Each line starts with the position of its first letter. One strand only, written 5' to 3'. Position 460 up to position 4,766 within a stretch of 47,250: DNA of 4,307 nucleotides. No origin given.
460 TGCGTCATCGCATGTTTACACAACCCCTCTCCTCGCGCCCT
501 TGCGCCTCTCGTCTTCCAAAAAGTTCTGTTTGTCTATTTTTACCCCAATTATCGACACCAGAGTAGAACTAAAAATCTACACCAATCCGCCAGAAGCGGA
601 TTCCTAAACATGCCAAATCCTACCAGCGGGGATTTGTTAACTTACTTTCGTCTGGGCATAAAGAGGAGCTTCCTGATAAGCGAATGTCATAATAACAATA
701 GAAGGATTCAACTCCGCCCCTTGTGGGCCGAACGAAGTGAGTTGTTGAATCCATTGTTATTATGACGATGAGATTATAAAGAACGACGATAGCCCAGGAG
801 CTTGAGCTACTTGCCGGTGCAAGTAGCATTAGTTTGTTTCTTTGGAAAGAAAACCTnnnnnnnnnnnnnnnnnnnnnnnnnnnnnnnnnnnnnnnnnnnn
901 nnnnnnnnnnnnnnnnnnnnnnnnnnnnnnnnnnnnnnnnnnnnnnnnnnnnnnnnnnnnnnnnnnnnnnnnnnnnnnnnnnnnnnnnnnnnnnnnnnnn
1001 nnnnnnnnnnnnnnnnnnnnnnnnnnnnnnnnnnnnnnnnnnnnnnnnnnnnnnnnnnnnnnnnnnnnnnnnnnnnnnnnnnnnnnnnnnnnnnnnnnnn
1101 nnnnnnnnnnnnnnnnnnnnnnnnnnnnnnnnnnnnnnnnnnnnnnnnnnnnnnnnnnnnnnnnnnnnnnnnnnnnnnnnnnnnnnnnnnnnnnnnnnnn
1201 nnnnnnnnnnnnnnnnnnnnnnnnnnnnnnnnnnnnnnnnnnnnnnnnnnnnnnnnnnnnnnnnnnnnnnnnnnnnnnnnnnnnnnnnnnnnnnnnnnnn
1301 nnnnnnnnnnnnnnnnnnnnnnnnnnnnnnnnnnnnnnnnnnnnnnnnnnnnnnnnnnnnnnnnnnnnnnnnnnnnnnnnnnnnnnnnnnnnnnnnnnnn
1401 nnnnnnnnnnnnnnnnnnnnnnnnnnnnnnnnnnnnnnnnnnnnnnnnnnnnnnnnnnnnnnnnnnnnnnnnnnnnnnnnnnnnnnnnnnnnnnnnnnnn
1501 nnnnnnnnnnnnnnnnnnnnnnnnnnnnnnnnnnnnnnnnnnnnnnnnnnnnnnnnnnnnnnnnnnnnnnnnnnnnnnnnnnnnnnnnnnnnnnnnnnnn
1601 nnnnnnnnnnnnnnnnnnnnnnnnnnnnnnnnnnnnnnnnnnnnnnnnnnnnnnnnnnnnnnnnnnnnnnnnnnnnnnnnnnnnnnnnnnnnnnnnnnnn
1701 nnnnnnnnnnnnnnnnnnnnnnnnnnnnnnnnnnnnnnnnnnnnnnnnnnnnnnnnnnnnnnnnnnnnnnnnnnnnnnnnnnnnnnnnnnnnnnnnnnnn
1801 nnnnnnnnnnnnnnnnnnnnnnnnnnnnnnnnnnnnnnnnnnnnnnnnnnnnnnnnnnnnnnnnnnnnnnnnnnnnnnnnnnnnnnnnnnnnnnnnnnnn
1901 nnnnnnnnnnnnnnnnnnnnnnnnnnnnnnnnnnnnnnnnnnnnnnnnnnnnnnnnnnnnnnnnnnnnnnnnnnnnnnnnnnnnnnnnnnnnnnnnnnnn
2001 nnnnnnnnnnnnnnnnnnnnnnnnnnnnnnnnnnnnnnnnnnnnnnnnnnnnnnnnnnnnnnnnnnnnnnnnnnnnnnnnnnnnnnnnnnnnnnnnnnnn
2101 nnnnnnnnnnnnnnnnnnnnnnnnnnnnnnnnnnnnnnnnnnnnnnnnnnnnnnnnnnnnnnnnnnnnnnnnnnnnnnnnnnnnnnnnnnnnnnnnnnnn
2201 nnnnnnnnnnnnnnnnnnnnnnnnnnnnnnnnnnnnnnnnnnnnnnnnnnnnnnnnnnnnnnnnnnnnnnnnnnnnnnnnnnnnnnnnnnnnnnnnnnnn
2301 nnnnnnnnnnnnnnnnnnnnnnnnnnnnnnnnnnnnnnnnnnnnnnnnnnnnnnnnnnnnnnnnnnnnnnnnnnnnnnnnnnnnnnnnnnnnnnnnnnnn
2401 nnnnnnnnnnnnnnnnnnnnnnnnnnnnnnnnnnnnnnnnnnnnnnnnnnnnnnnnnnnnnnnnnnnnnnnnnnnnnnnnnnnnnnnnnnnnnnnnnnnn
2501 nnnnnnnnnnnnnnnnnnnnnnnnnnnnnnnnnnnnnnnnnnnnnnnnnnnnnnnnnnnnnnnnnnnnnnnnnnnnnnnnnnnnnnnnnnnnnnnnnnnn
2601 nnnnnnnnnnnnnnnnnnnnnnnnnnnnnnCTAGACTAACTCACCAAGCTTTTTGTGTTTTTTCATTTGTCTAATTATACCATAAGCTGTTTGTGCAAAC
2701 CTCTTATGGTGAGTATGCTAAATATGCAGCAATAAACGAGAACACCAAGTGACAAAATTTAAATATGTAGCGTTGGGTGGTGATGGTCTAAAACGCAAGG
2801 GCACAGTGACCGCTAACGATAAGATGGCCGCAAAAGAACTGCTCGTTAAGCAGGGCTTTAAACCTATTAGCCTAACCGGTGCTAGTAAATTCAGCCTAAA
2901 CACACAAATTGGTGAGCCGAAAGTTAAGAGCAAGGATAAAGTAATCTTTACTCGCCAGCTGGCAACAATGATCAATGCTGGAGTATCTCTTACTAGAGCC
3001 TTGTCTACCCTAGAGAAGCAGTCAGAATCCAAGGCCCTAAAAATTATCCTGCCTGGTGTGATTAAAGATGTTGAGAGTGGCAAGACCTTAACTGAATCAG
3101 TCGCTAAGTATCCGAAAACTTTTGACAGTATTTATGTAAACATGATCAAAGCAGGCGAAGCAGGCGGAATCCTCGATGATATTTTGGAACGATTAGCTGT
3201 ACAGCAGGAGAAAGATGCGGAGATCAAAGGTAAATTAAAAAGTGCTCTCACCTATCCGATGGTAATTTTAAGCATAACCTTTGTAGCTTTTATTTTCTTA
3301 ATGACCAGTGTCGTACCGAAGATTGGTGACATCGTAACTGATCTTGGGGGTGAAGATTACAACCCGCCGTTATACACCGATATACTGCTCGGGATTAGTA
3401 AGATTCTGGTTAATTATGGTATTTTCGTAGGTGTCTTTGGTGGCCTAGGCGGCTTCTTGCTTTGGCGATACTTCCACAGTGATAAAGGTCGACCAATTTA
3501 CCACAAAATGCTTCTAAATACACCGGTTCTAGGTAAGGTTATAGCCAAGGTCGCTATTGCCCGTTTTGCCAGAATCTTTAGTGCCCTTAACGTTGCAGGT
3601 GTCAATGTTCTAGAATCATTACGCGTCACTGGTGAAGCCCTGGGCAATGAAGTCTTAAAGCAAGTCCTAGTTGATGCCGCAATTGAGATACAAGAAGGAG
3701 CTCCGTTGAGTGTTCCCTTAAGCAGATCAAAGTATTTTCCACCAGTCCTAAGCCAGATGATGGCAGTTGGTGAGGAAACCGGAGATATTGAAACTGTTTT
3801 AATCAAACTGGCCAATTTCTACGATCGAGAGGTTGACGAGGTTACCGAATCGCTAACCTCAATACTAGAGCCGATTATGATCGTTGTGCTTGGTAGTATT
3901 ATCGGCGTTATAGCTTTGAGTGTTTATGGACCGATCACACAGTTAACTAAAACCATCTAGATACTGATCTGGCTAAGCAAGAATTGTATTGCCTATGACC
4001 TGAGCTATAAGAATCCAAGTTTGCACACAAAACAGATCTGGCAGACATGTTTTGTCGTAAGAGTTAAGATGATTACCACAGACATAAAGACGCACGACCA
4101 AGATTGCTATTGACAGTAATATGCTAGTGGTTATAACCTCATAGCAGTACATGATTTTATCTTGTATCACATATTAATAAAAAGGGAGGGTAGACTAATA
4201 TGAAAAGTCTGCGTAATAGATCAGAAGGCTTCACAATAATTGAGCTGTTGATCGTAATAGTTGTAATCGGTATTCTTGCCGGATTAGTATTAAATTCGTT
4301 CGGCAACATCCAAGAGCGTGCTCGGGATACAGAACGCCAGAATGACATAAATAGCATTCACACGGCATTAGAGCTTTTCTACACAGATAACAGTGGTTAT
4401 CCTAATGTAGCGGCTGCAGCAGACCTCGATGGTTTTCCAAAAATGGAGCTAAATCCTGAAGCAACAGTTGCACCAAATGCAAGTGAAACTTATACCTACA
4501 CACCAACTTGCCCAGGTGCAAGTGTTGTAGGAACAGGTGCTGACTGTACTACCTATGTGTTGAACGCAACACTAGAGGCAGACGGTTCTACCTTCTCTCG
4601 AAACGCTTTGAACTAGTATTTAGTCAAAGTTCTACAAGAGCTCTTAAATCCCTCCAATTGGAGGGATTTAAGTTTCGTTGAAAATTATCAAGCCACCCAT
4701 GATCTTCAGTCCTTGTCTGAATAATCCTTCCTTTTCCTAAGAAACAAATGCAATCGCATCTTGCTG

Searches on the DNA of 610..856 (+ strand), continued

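Call 54: search_with_rna_model(model_id=R2, sources=[L001, L002, L003, L004, L005, L006, L007, L008, L009, L010, L011, L012, L013, L014, L015, L016, L017, L018, L019, L020, L021, L022, L023, L024, L025, L026, L027, L028, L029, L030, L031, L032, L033, L034, L035, L036, L037, L038, L039, L040, L041, L042, L043, L044, L045, L046, L047, L048, L049, L050, L051, L052, L053, L054, L055, L056, L057, L058, L059, L060, L061, L062, L063, L064, L065, L066, L067, L068, L069, L070, L071, L072, L073, L074, L075, L076, L077, L078, L079, L080, L091, L094, L095, L097, L098, L099, L100, L082, L083, window], max_evalue=5)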
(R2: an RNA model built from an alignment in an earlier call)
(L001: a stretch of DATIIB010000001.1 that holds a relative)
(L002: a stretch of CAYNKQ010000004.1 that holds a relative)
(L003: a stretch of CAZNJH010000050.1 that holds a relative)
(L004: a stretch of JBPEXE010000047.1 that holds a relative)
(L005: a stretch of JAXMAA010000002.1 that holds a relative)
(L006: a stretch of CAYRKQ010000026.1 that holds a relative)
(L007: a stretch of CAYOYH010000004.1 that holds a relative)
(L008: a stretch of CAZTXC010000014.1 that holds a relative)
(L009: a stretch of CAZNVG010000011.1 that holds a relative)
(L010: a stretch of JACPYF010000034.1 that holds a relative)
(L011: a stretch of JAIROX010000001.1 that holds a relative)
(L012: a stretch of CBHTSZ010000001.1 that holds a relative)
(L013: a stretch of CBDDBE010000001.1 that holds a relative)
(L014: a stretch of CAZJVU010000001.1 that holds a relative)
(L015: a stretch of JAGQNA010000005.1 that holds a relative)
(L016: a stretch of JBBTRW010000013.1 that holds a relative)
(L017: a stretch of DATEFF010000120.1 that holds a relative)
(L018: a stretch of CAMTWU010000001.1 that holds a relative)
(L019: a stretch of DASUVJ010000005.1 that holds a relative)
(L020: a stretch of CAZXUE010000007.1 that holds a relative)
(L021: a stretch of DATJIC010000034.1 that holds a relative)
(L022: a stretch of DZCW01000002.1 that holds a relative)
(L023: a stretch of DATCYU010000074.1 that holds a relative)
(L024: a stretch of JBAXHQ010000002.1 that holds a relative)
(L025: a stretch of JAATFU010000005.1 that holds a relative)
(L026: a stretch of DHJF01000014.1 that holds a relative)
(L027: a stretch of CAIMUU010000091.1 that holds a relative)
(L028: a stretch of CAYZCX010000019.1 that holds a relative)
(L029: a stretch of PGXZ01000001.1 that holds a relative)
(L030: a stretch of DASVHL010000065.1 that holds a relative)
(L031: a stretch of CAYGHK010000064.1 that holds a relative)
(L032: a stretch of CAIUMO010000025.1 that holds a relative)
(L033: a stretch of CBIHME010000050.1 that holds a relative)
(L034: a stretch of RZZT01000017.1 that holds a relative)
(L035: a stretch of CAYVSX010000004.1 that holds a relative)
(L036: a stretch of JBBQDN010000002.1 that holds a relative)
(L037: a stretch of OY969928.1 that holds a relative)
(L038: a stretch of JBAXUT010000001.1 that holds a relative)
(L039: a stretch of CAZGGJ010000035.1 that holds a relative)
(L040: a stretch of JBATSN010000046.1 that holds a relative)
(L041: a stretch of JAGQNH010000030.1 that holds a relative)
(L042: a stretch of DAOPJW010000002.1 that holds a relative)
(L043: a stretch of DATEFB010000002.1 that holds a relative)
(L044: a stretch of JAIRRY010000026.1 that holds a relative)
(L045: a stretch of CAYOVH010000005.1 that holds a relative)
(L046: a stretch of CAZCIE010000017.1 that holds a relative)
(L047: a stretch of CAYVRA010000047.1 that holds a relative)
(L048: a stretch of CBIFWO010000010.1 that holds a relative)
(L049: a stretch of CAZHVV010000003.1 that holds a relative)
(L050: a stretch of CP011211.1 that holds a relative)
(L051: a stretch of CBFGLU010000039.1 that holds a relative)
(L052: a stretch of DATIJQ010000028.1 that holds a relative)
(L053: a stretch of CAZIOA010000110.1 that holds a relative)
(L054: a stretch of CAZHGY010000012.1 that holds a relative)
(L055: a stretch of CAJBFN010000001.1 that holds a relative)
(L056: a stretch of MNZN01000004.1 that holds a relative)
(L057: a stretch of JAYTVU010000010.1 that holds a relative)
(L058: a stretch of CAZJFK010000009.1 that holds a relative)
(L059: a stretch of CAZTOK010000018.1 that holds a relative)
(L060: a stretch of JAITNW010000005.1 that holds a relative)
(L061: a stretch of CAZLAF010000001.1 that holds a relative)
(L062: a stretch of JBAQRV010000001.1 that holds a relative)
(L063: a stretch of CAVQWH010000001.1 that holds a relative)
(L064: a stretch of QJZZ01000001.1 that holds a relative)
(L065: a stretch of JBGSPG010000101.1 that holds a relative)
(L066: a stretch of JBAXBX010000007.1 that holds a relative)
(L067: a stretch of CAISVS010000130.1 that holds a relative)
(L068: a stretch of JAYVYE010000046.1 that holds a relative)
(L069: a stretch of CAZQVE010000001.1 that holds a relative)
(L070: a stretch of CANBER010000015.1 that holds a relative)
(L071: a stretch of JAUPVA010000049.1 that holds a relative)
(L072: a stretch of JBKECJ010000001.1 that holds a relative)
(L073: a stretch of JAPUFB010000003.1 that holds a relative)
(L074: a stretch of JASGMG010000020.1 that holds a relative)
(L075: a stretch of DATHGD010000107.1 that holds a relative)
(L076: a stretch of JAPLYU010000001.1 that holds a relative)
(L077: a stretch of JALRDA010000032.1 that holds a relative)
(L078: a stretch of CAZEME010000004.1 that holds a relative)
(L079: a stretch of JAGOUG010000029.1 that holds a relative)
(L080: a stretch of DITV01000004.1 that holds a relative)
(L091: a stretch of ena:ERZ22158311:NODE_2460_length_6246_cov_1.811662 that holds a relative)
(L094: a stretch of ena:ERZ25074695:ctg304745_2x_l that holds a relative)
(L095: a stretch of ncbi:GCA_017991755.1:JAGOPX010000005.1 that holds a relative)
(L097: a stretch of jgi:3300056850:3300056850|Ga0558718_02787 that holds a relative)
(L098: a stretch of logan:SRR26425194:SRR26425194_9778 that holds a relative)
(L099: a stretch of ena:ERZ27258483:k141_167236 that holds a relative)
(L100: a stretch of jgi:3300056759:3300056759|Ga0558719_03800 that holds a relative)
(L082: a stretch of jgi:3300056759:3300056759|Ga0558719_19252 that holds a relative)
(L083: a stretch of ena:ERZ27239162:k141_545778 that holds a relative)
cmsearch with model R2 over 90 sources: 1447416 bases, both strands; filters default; matches with E-value up to 5: 22.
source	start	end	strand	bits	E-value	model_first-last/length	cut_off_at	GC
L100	11775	12021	-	269.5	1.1e-68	1-244/244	no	0.43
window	610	856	+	269.5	1.1e-68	1-244/244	no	0.43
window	14028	14273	+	252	4.9e-64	1-244/244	no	0.37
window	32783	33027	+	240.7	4.9e-61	1-244/244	no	0.42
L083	14786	15030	-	236.8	5.1e-60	1-244/244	no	0.4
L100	12973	13218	+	230.2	2.9e-58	1-244/244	no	0.43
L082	2553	2804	+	217.8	5.5e-55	1-244/244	no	0.44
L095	9500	9704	-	131.2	4.6e-32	1-244/244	no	0.39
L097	4025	4229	-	131.2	4.6e-32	1-244/244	no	0.39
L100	13039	13138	-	39.7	8e-08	66-166/244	no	0.38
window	43143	43332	-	29.8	3.3e-05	1-244/244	no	0.38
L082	9779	9968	+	26.9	0.00019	1-244/244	no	0.39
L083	4189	4378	+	26.9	0.00019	1-244/244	no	0.39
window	43162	43330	+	24.4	0.00091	1-244/244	no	0.42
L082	9781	9949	-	20.6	0.0091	1-244/244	no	0.43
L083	4191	4359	-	20.6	0.0091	1-244/244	no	0.43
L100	11854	11955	+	20.1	0.012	67-165/244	no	0.39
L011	17050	17155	+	17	0.08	1-244/244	no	0.43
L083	14811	15051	+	12.7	1.1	1-244/244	no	0.41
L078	241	316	+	11.7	2.1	77-155/244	no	0.45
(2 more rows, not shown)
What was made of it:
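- L095 carries a near-full antisense copy next to the ftsH stop (131 bits, call 54).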

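Call 58: search_with_rna_model(model_id=R2, sources=[L108, L109, L110, L111], max_evalue=1, show_alignments=4)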
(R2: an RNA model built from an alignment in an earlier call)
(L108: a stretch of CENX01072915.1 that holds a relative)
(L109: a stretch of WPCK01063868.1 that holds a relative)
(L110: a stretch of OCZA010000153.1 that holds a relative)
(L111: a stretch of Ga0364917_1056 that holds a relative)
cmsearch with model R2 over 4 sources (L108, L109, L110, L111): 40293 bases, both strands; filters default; matches with E-value up to 1: 3.
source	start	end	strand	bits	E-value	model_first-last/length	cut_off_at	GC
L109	2006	2245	+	156.7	2.4e-40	1-244/244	no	0.42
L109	1703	1929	-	65.4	3.5e-16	1-244/244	no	0.47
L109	2057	2252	-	9.9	0.17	1-244/244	no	0.39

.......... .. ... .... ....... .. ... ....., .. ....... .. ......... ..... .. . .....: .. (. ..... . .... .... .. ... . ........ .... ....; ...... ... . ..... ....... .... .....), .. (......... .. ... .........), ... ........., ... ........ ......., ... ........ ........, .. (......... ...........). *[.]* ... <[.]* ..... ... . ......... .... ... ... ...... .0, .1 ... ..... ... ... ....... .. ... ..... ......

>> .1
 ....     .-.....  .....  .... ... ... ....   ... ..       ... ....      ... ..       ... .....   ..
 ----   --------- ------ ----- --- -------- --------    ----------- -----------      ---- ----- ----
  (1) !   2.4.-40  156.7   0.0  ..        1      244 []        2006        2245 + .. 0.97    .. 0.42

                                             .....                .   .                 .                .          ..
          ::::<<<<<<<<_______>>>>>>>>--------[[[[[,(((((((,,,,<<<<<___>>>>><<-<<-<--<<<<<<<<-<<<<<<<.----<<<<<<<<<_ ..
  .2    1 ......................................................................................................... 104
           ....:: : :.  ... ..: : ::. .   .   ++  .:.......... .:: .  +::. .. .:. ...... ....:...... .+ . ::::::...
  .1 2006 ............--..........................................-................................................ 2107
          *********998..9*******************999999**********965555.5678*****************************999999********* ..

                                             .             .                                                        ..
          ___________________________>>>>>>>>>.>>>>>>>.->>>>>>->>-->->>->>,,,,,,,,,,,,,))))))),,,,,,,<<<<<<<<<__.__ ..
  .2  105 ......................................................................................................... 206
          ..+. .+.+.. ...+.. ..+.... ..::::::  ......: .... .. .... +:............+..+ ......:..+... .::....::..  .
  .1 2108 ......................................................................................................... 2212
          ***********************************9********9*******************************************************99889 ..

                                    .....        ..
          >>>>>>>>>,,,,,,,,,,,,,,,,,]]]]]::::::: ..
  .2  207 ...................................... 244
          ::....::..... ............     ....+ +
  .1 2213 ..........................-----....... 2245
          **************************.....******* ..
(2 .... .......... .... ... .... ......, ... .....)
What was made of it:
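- Full-length head-to-head pairs exist (call 58), so no special duplication step is needed.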

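Call 70: search_with_rna_model(model_id=R2, sources=[L112, L113, L114, L115, L092, L093, L096], max_evalue=1)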
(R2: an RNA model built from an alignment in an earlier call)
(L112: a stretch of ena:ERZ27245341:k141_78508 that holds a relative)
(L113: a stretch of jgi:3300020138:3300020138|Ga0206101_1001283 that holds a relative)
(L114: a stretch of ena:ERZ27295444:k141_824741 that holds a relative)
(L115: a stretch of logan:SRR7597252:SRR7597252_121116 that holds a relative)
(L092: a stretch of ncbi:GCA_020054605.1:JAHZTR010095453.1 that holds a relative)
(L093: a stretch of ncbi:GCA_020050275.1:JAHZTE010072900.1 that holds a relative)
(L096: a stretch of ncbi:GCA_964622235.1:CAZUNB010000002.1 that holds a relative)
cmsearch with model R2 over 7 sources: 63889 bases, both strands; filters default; matches with E-value up to 1: 1.
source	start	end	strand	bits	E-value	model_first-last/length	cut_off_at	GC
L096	9500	9704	-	131.2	2e-33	1-244/244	no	0.39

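Call 72: search_with_rna_model(model_id=R2, source=L095, start=9700, end=10010, filters=off, max_evalue=10, show_alignments=2)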
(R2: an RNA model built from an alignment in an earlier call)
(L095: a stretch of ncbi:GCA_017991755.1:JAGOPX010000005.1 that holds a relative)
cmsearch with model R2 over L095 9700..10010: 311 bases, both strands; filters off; matches with E-value up to 10: 6.
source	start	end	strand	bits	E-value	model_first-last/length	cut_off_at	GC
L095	9706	9919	+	7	0.0077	1-244/244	no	0.36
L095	9875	9935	-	3.7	0.058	1-244/244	no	0.25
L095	9938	9998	+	-0.6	0.78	1-244/244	no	0.2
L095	9740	9860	-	-1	1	79-152/244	no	0.36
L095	9961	9980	-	-3.4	4.4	1-244/244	no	0.2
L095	9982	9995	-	-4.7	9.8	77-155/244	no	0.29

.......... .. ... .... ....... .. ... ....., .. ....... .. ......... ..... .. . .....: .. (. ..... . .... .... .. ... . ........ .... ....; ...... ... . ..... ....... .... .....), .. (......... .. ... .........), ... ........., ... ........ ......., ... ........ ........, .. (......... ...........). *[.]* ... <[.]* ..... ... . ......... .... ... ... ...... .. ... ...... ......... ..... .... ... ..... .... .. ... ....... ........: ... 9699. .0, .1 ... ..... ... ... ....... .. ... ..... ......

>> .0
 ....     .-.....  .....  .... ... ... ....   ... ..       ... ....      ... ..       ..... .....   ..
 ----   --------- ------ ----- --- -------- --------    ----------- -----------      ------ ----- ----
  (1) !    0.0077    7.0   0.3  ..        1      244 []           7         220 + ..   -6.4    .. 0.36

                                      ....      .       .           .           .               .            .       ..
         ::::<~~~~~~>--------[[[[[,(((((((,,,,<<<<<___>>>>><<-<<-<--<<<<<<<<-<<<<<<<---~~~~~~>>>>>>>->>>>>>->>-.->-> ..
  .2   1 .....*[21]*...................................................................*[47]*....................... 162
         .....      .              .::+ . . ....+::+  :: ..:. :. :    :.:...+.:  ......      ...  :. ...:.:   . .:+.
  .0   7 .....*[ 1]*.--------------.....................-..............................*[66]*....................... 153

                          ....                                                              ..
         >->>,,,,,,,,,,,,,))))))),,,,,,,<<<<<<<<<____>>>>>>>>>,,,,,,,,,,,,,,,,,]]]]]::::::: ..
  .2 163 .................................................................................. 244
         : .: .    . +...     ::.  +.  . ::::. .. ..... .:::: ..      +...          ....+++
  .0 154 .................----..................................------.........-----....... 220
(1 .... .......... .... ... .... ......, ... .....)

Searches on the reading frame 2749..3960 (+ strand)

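Call 31: search_protein_families(library=pfam, proteins=[window:2749-3960:+], max_evalue=0.01)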
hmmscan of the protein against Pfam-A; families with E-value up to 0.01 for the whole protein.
window:2749-3960:+ (403 aa): 1 family
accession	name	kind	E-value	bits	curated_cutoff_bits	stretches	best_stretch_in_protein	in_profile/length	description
PF00482.28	T2SSF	-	5.3e-57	191.6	25.2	2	67-190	1-125/125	Type II secretion system (T2SS), protein F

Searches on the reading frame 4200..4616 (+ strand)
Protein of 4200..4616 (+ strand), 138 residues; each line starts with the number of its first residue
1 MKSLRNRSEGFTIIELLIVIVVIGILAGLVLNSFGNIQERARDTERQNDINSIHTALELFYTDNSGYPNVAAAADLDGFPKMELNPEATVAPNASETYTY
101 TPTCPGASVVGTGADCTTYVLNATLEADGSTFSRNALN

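Call 31: search_protein_families(library=pfam, proteins=[window:4200-4616:+], max_evalue=0.01)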
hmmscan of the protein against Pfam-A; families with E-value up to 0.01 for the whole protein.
window:4200-4616:+ (138 aa): 3 families
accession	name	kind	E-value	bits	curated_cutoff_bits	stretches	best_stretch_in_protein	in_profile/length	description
PF07963.17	N_methyl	-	2e-07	30.8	21.2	1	5-31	1-27/27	Prokaryotic N-terminal methylation motif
PF16732.10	ComP_DUS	-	0.0038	18.5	27.3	1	39-125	8-74/87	Type IV minor pilin ComP, DNA uptake sequence receptor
PF08334.16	T2SSG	-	0.0042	17.6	21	1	38-70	6-38/108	Type II secretion system (T2SS), protein G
